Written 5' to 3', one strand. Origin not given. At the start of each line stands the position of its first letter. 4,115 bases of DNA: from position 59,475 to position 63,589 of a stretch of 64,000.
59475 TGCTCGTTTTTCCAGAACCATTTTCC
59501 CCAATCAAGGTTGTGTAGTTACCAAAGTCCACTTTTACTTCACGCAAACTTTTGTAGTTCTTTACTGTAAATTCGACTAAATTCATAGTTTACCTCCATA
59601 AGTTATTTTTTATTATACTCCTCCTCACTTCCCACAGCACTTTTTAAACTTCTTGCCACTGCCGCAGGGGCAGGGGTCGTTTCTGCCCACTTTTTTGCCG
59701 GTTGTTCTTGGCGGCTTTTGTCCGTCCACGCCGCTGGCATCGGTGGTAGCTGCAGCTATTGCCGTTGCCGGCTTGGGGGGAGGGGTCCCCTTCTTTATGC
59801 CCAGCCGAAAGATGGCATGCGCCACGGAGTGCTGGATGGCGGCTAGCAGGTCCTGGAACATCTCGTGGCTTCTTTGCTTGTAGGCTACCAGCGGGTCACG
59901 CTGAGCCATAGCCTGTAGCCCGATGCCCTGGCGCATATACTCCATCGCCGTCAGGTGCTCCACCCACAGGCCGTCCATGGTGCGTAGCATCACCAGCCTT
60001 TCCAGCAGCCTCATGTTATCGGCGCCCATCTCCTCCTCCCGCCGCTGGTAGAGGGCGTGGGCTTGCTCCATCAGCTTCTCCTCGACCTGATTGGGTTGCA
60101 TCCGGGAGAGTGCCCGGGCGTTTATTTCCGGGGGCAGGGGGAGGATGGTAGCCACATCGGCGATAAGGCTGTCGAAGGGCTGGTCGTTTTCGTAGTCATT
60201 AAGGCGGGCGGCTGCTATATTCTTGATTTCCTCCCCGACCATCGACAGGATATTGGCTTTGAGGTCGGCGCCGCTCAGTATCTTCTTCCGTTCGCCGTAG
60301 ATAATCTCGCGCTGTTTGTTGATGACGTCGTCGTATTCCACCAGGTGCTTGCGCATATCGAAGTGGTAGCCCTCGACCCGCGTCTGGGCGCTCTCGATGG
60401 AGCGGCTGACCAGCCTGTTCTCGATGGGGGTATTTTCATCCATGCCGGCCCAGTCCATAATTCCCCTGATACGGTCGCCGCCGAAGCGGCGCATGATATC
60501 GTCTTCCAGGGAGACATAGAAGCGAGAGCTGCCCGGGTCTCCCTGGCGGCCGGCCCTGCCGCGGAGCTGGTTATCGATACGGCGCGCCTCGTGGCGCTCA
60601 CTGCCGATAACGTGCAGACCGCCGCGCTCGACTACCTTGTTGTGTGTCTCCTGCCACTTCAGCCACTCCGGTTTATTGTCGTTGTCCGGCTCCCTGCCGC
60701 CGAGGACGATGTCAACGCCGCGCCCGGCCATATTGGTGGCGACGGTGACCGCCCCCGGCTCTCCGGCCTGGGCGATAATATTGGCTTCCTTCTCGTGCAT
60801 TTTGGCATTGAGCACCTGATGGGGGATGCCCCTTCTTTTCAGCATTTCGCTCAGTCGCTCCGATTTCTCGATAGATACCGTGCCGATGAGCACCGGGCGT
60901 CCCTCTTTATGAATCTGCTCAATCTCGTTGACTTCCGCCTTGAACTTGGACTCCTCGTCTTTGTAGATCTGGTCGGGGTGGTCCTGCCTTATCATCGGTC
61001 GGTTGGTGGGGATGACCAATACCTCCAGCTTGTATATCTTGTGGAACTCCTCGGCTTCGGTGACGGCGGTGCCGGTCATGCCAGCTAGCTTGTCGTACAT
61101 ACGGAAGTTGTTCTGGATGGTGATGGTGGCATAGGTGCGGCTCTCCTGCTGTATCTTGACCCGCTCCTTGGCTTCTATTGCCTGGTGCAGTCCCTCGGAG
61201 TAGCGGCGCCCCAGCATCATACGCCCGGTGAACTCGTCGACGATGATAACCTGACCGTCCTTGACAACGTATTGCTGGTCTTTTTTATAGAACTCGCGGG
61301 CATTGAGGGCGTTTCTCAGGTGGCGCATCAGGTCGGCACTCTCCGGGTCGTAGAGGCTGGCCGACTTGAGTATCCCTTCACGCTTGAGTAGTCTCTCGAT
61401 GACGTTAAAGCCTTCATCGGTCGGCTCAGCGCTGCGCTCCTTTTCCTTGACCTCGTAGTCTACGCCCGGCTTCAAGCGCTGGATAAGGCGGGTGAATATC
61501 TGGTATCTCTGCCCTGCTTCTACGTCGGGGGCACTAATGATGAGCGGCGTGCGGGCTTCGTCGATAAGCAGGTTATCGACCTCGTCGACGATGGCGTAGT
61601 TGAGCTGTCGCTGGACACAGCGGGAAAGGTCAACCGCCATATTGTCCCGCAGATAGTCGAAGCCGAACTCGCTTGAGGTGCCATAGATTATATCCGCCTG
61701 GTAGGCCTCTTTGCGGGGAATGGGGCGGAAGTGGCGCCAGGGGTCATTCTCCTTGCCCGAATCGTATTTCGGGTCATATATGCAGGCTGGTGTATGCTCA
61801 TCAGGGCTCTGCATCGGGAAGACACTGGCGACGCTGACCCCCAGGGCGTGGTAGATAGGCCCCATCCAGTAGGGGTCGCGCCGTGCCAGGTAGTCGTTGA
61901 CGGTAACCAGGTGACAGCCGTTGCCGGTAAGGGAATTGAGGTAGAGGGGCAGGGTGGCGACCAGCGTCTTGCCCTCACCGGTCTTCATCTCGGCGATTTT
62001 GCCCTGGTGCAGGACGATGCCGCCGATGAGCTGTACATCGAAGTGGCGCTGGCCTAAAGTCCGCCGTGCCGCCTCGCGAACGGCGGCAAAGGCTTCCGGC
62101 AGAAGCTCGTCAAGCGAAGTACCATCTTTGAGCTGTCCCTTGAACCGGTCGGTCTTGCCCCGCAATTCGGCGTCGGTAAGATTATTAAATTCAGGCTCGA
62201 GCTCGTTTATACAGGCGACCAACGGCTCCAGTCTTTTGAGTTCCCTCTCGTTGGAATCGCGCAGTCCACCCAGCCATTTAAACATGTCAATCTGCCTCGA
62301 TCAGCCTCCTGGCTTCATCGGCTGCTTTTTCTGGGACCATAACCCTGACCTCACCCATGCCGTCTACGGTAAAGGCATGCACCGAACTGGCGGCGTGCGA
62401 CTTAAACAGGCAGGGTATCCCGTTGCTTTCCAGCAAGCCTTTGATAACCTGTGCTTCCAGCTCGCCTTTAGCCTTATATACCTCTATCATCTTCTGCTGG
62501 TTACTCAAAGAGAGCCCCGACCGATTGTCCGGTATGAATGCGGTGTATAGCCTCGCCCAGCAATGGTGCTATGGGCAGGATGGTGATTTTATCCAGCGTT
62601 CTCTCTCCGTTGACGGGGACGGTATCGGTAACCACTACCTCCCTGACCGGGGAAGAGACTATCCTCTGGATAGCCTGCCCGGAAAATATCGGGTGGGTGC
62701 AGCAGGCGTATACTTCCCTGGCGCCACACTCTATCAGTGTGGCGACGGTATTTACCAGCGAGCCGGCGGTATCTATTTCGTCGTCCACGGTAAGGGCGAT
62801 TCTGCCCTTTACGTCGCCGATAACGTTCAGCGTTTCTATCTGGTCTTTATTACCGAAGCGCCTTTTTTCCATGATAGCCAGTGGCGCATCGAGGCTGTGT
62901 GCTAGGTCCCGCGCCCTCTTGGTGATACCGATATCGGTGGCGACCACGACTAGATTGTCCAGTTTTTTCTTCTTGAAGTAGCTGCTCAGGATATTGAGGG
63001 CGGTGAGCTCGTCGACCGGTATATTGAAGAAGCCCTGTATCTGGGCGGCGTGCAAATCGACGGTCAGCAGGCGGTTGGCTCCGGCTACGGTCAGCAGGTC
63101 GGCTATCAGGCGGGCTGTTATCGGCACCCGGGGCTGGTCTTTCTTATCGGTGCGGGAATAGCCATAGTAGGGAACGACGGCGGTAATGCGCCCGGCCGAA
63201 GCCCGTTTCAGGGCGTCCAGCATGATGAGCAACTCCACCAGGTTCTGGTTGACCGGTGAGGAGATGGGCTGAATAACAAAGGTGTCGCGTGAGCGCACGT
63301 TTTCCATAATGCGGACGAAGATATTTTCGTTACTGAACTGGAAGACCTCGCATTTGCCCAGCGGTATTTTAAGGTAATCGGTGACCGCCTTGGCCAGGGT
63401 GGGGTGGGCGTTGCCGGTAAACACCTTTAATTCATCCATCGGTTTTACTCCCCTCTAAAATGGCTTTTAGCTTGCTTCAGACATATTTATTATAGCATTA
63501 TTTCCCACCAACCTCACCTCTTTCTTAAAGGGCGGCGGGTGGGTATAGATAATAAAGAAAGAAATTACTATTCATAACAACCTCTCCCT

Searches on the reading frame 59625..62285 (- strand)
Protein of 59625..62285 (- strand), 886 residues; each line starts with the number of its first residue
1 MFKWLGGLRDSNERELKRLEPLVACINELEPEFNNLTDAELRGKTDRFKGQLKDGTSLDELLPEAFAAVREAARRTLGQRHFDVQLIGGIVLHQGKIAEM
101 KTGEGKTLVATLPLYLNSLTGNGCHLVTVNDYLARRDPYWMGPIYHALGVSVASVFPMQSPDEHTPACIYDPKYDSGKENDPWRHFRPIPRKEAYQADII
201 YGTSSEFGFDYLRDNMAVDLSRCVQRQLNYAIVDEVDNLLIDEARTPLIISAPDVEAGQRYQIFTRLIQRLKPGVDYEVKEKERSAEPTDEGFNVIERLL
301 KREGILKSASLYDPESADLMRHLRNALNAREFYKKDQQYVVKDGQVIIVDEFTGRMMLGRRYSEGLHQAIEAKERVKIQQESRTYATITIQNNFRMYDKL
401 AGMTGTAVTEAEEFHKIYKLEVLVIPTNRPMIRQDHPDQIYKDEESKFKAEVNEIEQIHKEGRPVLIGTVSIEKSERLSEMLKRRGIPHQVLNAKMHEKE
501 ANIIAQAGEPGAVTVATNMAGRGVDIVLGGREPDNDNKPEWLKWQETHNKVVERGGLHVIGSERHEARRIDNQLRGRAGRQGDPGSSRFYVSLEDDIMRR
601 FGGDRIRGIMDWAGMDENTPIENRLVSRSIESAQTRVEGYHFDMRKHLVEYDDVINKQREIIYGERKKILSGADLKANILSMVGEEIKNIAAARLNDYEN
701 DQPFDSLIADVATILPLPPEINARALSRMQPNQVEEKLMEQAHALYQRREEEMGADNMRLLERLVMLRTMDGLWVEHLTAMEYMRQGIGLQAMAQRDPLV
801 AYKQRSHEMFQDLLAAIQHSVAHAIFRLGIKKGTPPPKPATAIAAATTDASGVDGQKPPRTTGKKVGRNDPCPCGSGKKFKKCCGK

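Call 65: search_protein_families(library=pfam, proteins=[window:59625-62285:-], max_evalue=0.001)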
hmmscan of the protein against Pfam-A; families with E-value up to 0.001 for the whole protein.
window:59625-62285:- (886 aa): 6 families
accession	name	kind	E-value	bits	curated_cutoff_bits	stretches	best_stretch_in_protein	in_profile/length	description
PF07517.20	SecA_DEAD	-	2.2e-118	395.2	24.6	1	9-415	6-290/290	SecA DEAD-like domain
PF21090.3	P-loop_SecA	-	7.6e-83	277.6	27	1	430-617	1-204/205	SecA P-loop domain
PF07516.18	SecA_SW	-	2.3e-60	204.5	26.7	1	620-828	1-199/200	SecA Wing and Scaffold domain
PF01043.26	SecA_PP_bind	-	1.7e-36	125.6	23.5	1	259-371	4-110/110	SecA preprotein cross-linking domain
PF02810.21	SEC-C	-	1e-09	38.5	20.4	1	868-886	1-19/19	SEC-C motif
PF00271.37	Helicase_C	-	0.0003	21.5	23.5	0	456-526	7-81/110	Helicase conserved C-terminal domain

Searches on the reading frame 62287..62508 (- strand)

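Call 3: search_protein_families(library=pfam, proteins=[window:62287-62508:-], max_evalue=0.1)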
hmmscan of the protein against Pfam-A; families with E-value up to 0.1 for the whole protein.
window:62287-62508:- (73 aa): 1 family
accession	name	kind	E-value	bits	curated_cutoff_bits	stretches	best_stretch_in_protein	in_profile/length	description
PF09413.15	DUF2007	-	1.9e-14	54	25.7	1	7-71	1-63/66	Putative prokaryotic signal transducing protein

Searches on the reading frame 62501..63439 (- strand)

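Call 65: search_protein_families(library=pfam, proteins=[window:62501-63439:-], max_evalue=0.001)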
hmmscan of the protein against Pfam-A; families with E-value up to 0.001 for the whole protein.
window:62501-63439:- (312 aa): 3 families
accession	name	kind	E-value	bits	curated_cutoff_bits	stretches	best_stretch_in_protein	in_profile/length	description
PF13793.12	Pribosyltran_N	-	2e-49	166.7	25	1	4-120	1-117/117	N-terminal domain of ribose phosphate pyrophosphokinase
PF14572.12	Pribosyl_synth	-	4.8e-27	95.5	27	1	203-311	74-183/184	Phosphoribosyl synthetase-associated domain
PF00156.33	Pribosyltran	-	5e-11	42.6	26.3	1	154-249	22-124/158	Phosphoribosyl transferase domain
